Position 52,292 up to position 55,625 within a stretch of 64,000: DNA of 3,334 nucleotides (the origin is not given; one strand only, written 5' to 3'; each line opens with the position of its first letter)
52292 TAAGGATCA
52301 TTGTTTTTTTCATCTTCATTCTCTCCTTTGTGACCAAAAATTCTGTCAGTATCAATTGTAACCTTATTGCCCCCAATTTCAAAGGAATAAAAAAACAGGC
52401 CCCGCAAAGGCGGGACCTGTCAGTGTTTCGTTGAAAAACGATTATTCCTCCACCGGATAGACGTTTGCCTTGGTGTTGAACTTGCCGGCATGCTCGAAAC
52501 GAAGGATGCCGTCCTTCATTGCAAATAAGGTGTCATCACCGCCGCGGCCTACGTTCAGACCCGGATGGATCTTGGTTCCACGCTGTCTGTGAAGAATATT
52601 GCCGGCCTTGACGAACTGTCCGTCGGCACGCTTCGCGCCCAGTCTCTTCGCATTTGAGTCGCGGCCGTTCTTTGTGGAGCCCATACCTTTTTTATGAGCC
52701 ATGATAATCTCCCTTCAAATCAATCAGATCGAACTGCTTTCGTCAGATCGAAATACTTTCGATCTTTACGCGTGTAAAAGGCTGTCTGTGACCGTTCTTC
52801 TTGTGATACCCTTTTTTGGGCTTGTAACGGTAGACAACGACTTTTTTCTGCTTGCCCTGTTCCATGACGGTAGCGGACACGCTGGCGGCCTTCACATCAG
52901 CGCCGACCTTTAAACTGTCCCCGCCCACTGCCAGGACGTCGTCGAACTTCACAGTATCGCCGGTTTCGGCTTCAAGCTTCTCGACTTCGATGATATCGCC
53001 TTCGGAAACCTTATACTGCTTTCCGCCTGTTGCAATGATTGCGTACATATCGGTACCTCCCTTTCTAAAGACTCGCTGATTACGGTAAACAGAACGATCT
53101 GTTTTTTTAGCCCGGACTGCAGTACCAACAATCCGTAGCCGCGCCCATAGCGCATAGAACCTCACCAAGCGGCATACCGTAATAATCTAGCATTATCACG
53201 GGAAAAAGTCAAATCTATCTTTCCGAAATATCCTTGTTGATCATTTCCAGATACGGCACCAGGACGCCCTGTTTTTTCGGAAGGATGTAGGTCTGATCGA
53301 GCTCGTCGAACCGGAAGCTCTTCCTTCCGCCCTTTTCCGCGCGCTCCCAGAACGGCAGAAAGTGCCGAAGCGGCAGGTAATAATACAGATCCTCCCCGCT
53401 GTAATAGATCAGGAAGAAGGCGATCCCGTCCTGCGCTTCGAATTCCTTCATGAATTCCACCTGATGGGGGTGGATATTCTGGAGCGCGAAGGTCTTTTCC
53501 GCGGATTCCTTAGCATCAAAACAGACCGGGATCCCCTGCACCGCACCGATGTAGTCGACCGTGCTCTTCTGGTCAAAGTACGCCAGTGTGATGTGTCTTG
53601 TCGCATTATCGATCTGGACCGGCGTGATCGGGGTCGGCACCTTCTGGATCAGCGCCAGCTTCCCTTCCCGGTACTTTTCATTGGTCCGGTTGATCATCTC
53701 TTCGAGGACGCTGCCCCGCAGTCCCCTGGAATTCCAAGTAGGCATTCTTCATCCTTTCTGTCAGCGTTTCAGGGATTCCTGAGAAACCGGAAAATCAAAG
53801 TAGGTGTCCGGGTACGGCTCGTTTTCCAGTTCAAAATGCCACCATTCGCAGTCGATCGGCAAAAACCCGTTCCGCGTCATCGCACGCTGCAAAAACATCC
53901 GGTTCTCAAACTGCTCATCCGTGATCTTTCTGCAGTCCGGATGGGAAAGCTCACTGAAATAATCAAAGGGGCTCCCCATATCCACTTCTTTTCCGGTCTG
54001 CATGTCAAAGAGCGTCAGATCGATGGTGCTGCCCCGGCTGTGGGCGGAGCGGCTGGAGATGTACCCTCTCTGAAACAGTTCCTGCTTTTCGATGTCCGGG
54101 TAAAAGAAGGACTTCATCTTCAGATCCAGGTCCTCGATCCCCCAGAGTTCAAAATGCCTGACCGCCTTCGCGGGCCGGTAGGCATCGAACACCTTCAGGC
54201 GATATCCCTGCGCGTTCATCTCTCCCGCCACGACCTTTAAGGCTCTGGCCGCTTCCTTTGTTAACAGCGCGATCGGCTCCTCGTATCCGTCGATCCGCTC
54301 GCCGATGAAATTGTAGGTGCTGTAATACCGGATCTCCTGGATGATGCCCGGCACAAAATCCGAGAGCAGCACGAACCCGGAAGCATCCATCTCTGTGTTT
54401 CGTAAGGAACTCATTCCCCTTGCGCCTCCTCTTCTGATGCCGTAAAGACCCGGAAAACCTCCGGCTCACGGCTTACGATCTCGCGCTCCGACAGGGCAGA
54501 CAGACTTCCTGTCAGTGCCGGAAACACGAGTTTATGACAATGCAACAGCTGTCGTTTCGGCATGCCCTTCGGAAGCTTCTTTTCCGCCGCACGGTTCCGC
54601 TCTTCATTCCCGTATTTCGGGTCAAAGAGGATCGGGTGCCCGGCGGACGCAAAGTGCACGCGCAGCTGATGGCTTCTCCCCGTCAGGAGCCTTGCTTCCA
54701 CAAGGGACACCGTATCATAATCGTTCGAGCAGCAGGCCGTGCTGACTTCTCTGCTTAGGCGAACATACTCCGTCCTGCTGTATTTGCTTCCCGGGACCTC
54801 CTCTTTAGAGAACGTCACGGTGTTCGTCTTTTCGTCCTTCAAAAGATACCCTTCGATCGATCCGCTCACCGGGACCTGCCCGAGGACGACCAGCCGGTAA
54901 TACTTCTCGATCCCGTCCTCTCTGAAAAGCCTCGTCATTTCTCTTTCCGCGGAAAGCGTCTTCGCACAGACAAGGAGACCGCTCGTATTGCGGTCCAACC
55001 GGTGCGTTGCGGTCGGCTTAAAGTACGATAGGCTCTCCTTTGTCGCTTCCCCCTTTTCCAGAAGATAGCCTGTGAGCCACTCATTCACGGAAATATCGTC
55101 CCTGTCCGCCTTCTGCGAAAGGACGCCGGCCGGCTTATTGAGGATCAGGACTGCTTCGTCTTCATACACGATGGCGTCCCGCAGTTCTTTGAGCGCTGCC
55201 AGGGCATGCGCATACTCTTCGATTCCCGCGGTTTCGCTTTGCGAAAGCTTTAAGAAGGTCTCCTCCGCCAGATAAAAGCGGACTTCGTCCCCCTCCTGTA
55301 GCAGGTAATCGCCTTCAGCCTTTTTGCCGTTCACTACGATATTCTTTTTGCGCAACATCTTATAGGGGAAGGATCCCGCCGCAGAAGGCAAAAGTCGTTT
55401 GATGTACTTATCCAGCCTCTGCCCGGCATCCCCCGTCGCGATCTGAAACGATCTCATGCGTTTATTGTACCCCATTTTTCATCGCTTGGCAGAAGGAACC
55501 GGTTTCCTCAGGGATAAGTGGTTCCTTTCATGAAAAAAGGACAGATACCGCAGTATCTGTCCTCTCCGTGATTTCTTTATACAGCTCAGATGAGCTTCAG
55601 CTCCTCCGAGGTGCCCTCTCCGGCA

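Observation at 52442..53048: L27 has no Prp-cleaved pro-peptide and prp is absent from the rplU-rpmA operon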

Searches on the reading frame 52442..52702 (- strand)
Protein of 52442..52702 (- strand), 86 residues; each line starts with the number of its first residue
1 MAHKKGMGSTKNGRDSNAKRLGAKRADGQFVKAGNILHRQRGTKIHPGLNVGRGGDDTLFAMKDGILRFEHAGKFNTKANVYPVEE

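Call 3: search_protein_families(library=pfam, proteins=[window:52442-52702:-])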
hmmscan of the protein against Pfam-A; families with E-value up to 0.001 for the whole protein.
window:52442-52702:- (86 aa): 1 family
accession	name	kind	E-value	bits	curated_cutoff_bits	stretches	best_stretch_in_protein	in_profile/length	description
PF01016.24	Ribosomal_L27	-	1.1e-34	118.8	20.5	1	2-72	1-71/79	Ribosomal L27 protein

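Call 5: find_homologous_proteins(query=window:52442-52702:-)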
Query window:52442-52702:- (86 aa): 8000 proteins with E <= 0.001 among 8000 candidates; the best 120 are listed.
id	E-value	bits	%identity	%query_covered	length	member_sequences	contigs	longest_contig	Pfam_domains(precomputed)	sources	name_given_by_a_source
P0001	1.8e-50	186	100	100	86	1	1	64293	PF01016.25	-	-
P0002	2.0e-42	161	88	99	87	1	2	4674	PF01016.25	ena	-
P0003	2.2e-41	157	84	100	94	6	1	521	PF01016.25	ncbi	-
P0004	2.8e-41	157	87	100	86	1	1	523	PF01016.25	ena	-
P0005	3.7e-41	157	84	100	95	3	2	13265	PF01016.25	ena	-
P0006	4.4e-41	156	86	99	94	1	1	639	PF01016.25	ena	-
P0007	4.7e-41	156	85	100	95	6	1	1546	PF01016.25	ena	-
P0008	5.3e-41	156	85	100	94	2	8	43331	PF01016.25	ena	-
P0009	6.8e-41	156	85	100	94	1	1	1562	PF01016.25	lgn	-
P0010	6.8e-41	156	85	100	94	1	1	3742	PF01016.25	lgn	-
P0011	7.8e-41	156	85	100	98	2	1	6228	PF01016.25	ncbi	-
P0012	8.5e-41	156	85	99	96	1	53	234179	PF01016.25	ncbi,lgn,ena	-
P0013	8.9e-41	155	86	99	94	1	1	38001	PF01016.25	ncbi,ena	-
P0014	9.9e-41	155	84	100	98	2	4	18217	PF01016.25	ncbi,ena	-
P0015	1.4e-40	155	84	100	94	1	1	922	PF01016.25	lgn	-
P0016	2.1e-40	154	85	99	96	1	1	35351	PF01016.25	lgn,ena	-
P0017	2.7e-40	154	84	99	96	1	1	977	PF01016.25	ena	-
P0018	2.9e-40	154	74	97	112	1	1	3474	PF01016.25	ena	-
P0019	3.2e-40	154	86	99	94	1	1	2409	PF01016.25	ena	-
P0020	3.4e-40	154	84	99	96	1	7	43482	PF01016.25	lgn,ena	-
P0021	4.6e-40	153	83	100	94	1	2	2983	PF01016.25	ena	-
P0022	4.7e-40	153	81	100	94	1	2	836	PF01016.25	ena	-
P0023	5.0e-40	153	63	100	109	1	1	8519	PF01016.25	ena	-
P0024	5.8e-40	153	84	99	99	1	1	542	PF01016.25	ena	-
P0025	6.2e-40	153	84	99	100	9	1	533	PF01016.25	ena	-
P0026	6.9e-40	153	83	100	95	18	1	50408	PF01016.25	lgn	-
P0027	7.0e-40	153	85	99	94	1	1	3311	PF01016.25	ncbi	-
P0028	7.1e-40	153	83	100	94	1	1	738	PF01016.25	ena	-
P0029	7.7e-40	152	83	100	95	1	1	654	PF01016.25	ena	-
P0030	9.0e-40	152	83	100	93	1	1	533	PF01016.25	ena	-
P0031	1.0e-39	152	84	100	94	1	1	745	PF01016.25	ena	-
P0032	1.0e-39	152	82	98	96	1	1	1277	PF01016.25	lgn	-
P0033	1.1e-39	152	81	100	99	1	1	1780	PF01016.25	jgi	jgi:large subunit ribosomal protein L27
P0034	1.2e-39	152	84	100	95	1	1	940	PF01016.25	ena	-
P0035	1.3e-39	152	80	100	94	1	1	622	PF01016.25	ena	-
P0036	1.3e-39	152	80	100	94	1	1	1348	PF01016.25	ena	-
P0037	1.5e-39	152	81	100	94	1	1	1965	PF01016.25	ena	-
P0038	1.6e-39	151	81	100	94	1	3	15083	PF01016.25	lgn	-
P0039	1.6e-39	151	82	99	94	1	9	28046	PF01016.25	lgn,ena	-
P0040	1.6e-39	151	82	99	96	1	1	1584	PF01016.25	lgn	-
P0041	1.7e-39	151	79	100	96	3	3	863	PF01016.25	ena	-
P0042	1.7e-39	151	79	100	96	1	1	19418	PF01016.25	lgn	-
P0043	1.9e-39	151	83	100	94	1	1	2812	PF01016.25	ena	-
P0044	2.0e-39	151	80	100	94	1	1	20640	PF01016.25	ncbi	-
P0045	2.0e-39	151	81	98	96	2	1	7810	PF01016.25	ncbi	-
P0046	2.3e-39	151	81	100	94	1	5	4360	PF01016.25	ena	-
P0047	2.7e-39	151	81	100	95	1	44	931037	PF01016.25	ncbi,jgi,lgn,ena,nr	ncbi:MAG: 50S ribosomal protein L27 [Lachnospiraceae bacterium]|jgi:large subunit ribosomal protein 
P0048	2.8e-39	151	80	100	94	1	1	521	PF01016.25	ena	-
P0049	3.0e-39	151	81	100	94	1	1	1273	PF01016.25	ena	-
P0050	3.0e-39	151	81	100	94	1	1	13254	PF01016.25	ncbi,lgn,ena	-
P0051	3.3e-39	150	81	100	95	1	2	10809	PF01016.25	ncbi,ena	-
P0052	3.5e-39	150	80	98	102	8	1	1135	PF01016.25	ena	-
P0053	3.5e-39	150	80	100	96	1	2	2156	PF01016.25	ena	-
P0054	3.8e-39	150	80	100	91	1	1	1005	PF01016.25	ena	-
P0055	3.9e-39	150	80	100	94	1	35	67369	PF01016.25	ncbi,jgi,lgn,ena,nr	ncbi:MAG: 50S ribosomal protein L27 [Lachnospiraceae bacterium]|nr:50S ribosomal protein L27 [Lachno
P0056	4.1e-39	150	79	99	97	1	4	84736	PF01016.25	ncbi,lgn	-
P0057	4.3e-39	150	81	100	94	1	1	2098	PF01016.25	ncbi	-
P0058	4.3e-39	150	81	100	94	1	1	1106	PF01016.25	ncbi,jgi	jgi:large subunit ribosomal protein L27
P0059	4.3e-39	150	80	100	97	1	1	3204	PF01016.25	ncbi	-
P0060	4.3e-39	150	81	99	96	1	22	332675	PF01016.25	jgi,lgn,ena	jgi:large subunit ribosomal protein L27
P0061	4.6e-39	150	82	99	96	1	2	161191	PF01016.25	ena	-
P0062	4.7e-39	150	81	100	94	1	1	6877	PF01016.25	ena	-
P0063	5.2e-39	150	77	100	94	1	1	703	PF01016.25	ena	-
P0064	5.3e-39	150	81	99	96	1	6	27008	PF01016.25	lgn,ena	-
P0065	5.3e-39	150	80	100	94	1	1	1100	PF01016.25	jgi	jgi:large subunit ribosomal protein L27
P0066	5.3e-39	150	80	100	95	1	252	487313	PF01016.25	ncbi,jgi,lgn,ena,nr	ncbi:MAG: 50S ribosomal protein L27 [Lachnospiraceae bacterium]|nr:50S ribosomal protein L27 [Lachno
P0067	5.5e-39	150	77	100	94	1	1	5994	PF01016.25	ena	-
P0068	5.6e-39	150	80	100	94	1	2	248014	PF01016.25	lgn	-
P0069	6.0e-39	150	80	100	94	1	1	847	PF01016.25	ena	-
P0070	6.1e-39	150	82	97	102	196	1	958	PF01016.25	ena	-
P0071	6.3e-39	150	82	98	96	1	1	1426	PF01016.25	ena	-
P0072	6.4e-39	150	81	100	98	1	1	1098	PF01016.25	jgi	jgi:large subunit ribosomal protein L27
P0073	6.4e-39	150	81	97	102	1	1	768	PF01016.25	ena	-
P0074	6.4e-39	150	80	100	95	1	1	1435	PF01016.25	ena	-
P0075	6.5e-39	150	81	100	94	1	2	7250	PF01016.25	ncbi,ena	-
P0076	6.6e-39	149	80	100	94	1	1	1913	PF01016.25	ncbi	-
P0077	6.6e-39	149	80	100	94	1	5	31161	PF01016.25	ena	-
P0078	6.7e-39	149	81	100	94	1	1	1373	PF01016.25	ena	-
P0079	6.7e-39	149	79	100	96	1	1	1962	PF01016.25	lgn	-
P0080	6.7e-39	149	79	100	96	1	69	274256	PF01016.25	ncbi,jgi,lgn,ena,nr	ncbi:50S ribosomal protein L27 [bacterium 1XD42-8]|jgi:large subunit ribosomal protein L27|nr:50S ri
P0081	6.7e-39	149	79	100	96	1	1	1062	PF01016.25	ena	-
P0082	6.8e-39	149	81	100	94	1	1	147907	PF01016.25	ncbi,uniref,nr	ncbi:50S ribosomal protein L27 [Lachnoclostridium sp. Marseille-P6806]|uniref:50S ribosomal protein 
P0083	7.5e-39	149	81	99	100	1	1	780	PF01016.25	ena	-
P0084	7.8e-39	149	79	99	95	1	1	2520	PF01016.25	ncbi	-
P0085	7.9e-39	149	81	100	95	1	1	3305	PF01016.25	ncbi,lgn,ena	-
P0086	8.1e-39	149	80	100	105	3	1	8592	PF01016.25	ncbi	-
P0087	9.7e-39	149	80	98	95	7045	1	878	PF01016.25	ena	-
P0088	9.8e-39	149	81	100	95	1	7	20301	PF01016.25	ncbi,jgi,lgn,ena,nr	ncbi:MAG: 50S ribosomal protein L27 [Lachnospiraceae bacterium]|jgi:large subunit ribosomal protein 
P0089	9.9e-39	149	79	100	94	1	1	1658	PF01016.25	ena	-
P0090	1.0e-38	149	81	100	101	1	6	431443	PF01016.25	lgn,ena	-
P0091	1.0e-38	149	79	100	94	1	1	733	PF01016.25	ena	-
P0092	1.1e-38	149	80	100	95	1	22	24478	PF01016.25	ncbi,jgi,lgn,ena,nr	ncbi:MAG TPA: 50S ribosomal protein L27 [Lachnospiraceae bacterium]|jgi:large subunit ribosomal prot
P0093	1.1e-38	149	80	100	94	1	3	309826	PF01016.25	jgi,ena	jgi:large subunit ribosomal protein L27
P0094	1.1e-38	149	84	100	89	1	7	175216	PF01016.25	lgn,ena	-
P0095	1.1e-38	149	84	100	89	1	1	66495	PF01016.25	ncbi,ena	-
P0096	1.1e-38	149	80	100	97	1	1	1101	PF01016.25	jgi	jgi:large subunit ribosomal protein L27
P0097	1.2e-38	149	79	100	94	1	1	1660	PF01016.25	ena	-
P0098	1.3e-38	149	81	100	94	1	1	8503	PF01016.25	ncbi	-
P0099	1.3e-38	149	80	100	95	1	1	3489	PF01016.25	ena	-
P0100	1.3e-38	149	82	99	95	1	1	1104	PF01016.25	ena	-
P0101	1.3e-38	149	81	100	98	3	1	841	PF01016.25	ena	-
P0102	1.3e-38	149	79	100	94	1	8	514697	PF01016.25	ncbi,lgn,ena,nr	ncbi:MAG: 50S ribosomal protein L27 [Lachnospiraceae bacterium]|nr:50S ribosomal protein L27 [Lachno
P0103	1.3e-38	149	80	100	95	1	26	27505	PF01016.25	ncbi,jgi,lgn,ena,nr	ncbi:MAG TPA: 50S ribosomal protein L27 [Lachnospiraceae bacterium]|jgi:large subunit ribosomal prot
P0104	1.3e-38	149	78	100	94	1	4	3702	PF01016.25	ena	-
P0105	1.3e-38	149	78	100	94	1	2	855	PF01016.25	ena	-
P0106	1.3e-38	149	81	99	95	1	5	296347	PF01016.25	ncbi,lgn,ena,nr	ncbi:MAG TPA: 50S ribosomal protein L27 [Lachnospiraceae bacterium]|nr:50S ribosomal protein L27 [La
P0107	1.4e-38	148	80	100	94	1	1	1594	PF01016.25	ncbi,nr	ncbi:MAG: 50S ribosomal protein L27 [Lachnospiraceae bacterium]|nr:50S ribosomal protein L27 [Lachno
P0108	1.4e-38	148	78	100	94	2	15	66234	PF01016.25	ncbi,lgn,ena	-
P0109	1.4e-38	148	79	100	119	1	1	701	PF01016.25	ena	-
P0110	1.4e-38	148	79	100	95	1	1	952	PF01016.25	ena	-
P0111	1.4e-38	148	80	100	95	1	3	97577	PF01016.25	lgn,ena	-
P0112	1.5e-38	148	78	100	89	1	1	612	PF01016.25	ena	-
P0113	1.5e-38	148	79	100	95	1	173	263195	PF01016.25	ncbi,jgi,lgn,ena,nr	ncbi:MAG: 50S ribosomal protein L27 [Lachnospiraceae bacterium]|jgi:large subunit ribosomal protein 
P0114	1.5e-38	148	82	98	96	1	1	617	PF01016.25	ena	-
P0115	1.5e-38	148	83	97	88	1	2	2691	PF01016.25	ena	-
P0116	1.6e-38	148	81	100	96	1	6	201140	PF01016.25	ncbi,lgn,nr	ncbi:MAG: 50S ribosomal protein L27 [Lachnospiraceae bacterium]|nr:50S ribosomal protein L27 [Lachno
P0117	1.7e-38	148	82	98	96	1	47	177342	PF01016.25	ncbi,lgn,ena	-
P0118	1.7e-38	148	81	100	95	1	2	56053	PF01016.25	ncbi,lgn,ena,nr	ncbi:MAG: 50S ribosomal protein L27 [Lachnospiraceae bacterium]|nr:50S ribosomal protein L27 [Lachno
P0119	1.7e-38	148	80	99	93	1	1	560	PF01016.25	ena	-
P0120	1.7e-38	148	81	100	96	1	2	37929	PF01016.25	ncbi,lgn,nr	ncbi:MAG: 50S ribosomal protein L27 [Lachnospiraceae bacterium]|nr:50S ribosomal protein L27 [Lachno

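Call 21: find_encoding_contigs(protein=P0002, flank=5000, max_places=4)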
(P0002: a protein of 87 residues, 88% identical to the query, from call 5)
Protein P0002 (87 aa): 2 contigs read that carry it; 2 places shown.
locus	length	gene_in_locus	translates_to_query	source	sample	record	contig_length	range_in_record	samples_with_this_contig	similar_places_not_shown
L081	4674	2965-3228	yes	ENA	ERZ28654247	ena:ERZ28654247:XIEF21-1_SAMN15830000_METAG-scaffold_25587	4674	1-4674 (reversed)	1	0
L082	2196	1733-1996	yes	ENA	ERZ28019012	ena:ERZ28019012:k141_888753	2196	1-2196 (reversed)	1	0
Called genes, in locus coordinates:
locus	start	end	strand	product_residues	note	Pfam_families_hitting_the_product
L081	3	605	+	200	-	?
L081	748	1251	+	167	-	-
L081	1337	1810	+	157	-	-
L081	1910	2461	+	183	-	PF03838:RecU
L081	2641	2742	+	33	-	PF00829:Ribosomal_L21p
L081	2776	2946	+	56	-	PF00829:Ribosomal_L21p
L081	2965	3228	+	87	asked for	PF01016:Ribosomal_L27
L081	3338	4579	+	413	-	-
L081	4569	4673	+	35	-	?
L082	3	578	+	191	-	?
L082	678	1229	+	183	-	PF03838:RecU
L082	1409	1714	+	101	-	PF00829:Ribosomal_L21p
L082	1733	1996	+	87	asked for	PF01016:Ribosomal_L27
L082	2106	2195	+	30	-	?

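Call 22: find_encoding_contigs(protein=P0095, flank=10000, max_places=3)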
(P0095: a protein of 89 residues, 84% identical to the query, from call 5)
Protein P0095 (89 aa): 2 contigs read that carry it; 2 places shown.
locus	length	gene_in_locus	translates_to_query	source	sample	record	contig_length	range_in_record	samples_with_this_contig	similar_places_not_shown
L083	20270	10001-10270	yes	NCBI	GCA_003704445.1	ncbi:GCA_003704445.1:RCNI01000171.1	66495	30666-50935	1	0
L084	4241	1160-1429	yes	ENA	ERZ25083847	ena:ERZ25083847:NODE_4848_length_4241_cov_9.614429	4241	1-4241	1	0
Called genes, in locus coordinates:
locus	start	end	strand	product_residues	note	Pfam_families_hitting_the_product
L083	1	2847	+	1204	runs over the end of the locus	PF01551:Peptidase_M23, PF01464:SLT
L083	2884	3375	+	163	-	-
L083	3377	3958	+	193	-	-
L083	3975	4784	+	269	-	PF00575:S1, PF23459:S1_RRP5 (weak)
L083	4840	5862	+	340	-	-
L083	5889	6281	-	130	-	PF04266:ASCH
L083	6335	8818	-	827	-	PF02534:T4SS-DNA_transf (weak), PF12696:TraG-D_C (weak)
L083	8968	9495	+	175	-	PF01195:Pept_tRNA_hydro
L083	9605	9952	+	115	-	PF00829:Ribosomal_L21p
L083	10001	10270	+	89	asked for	PF01016:Ribosomal_L27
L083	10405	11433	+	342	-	PF00579:tRNA-synt_1b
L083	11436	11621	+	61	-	PF01018:GTP1_OBG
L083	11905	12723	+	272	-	PF01926:MMR_HSR1, PF02421:FeoB_N, PF00071:Ras (weak), PF09269:DUF1967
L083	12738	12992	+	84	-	PF07441:BofA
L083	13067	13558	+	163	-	PF07486:Hydrolase_2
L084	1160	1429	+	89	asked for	PF01016:Ribosomal_L27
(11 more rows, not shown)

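Call 23: find_encoding_contigs(protein=P0094, flank=10000, max_places=3)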
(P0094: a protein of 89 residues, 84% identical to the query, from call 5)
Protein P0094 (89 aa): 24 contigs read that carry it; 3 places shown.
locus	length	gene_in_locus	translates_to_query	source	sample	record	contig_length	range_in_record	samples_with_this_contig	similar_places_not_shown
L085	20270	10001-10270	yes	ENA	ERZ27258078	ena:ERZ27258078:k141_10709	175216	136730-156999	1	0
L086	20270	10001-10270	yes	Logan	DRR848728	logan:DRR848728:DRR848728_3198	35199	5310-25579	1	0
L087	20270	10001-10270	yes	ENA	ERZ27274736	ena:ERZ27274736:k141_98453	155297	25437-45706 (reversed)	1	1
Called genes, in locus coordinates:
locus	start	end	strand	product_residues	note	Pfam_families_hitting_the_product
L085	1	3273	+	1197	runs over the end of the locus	PF01551:Peptidase_M23, PF01464:SLT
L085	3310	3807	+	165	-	-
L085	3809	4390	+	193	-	-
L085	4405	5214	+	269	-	PF00575:S1, PF23459:S1_RRP5 (weak)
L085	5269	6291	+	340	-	-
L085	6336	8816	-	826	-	PF02534:T4SS-DNA_transf (weak), PF12696:TraG-D_C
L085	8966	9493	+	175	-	PF01195:Pept_tRNA_hydro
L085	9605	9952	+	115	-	PF00829:Ribosomal_L21p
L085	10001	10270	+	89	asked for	PF01016:Ribosomal_L27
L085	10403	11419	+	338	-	PF00579:tRNA-synt_1b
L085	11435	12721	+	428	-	PF01018:GTP1_OBG, PF01926:MMR_HSR1, PF02421:FeoB_N, PF00071:Ras (weak), PF09269:DUF1967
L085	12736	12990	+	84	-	PF07441:BofA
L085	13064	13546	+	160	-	PF07486:Hydrolase_2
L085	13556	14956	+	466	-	PF20769:YPEB_N, PF14620:YPEB_PepSY1-2, PF03413:PepSY (faint)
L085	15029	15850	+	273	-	PF03413:PepSY (faint)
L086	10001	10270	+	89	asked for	PF01016:Ribosomal_L27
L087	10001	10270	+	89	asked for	PF01016:Ribosomal_L27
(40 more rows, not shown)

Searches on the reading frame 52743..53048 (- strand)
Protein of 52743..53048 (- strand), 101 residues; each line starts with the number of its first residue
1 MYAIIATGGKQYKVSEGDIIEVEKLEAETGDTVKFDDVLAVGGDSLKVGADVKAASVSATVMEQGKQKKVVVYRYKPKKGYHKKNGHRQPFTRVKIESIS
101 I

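Call 3: search_protein_families(library=pfam, proteins=[window:52743-53048:-])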
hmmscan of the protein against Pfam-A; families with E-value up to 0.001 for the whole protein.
window:52743-53048:- (101 aa): 1 family
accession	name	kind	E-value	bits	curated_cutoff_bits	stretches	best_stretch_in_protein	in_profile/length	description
PF00829.26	Ribosomal_L21p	-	6.8e-41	139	27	1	1-99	1-99/99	Ribosomal prokaryotic L21 protein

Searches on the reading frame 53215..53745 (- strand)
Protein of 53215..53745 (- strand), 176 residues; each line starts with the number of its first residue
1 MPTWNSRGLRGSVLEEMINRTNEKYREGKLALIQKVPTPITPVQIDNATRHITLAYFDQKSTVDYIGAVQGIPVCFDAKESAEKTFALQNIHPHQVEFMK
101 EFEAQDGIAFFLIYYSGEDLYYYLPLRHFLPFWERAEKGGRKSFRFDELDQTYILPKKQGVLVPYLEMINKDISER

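Call 3: search_protein_families(library=pfam, proteins=[window:53215-53745:-])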
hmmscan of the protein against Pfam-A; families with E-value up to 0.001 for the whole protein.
window:53215-53745:- (176 aa): 1 family
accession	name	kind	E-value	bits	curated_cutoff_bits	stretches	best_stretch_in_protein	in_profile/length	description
PF03838.20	RecU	-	5.5e-67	225.2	25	1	10-170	1-162/162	Recombination protein U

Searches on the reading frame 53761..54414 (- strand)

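Call 3: search_protein_families(library=pfam, proteins=[window:53761-54414:-])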
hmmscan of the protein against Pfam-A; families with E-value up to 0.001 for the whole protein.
window:53761-54414:- (217 aa): 1 family
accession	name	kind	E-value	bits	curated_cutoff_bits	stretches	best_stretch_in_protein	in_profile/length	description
PF01427.22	Peptidase_M15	-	3.2e-41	141.7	27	1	11-210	2-198/199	D-ala-D-ala dipeptidase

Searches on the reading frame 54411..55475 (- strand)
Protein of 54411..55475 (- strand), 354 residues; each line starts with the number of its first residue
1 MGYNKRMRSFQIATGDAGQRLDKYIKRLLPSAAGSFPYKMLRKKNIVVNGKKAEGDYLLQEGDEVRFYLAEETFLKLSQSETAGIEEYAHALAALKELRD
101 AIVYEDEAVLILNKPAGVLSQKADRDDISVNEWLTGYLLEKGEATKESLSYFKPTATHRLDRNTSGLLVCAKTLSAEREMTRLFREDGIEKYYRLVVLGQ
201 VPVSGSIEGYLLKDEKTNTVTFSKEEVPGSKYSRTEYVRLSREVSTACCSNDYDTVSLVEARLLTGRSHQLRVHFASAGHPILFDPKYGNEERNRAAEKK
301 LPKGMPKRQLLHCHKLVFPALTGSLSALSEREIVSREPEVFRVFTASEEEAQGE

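Call 38: search_protein_families(library=pfam, proteins=[window:54411-55475:-], max_evalue=0.00001)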
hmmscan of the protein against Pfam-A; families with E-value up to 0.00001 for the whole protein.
window:54411-55475:- (354 aa): 1 family
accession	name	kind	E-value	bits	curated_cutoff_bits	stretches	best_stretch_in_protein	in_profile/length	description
PF00849.27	PseudoU_synth_2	-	1.7e-29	103.5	26.8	1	109-277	2-152/152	RNA pseudouridylate synthase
